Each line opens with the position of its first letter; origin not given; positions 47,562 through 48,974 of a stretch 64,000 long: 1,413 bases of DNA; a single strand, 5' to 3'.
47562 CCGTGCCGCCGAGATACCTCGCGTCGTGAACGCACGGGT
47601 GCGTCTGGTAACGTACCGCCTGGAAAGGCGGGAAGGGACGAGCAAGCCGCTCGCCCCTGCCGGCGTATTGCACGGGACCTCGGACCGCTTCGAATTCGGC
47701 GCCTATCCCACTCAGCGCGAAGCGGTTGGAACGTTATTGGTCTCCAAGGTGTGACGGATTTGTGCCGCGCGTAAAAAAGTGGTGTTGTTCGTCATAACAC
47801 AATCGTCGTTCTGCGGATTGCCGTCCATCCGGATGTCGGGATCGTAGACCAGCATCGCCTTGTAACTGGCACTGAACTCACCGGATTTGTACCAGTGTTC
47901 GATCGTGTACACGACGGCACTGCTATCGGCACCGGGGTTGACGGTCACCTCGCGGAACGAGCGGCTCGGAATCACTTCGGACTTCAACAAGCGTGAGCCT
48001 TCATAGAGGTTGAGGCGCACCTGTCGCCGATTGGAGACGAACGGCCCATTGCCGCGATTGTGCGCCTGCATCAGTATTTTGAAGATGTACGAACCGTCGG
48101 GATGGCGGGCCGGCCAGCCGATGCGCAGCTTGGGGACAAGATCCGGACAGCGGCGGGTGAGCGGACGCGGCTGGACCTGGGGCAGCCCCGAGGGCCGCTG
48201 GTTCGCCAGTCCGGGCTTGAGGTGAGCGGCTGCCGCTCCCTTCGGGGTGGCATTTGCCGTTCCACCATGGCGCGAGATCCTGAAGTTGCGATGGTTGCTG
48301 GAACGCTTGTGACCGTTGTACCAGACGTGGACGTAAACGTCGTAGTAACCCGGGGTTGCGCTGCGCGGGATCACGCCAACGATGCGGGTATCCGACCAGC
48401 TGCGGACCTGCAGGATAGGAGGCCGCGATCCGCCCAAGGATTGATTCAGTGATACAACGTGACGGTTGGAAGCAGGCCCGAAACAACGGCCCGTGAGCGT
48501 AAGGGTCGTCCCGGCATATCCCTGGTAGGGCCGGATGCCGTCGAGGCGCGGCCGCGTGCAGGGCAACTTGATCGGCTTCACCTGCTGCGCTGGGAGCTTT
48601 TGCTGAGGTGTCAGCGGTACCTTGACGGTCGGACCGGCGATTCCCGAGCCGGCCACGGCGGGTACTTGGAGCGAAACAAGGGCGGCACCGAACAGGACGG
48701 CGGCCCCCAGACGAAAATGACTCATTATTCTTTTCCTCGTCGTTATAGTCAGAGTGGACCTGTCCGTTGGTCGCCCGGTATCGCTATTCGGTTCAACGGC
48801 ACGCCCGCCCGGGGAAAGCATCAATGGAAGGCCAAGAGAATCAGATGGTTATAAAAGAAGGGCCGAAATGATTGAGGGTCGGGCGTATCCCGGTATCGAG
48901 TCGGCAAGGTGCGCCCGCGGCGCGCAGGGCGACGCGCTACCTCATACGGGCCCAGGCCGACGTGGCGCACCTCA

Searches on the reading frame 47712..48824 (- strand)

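Call 82: search_protein_families(library=pfam, proteins=[window:47712-48824:-], max_evalue=0.0001)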
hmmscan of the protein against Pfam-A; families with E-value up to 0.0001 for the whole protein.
window:47712-48824:- (370 aa): 1 family
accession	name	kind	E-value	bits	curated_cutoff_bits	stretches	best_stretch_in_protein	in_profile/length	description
PF01833.30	TIG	-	2.8e-05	24.5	20.9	1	92-180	1-81/84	IPT/TIG domain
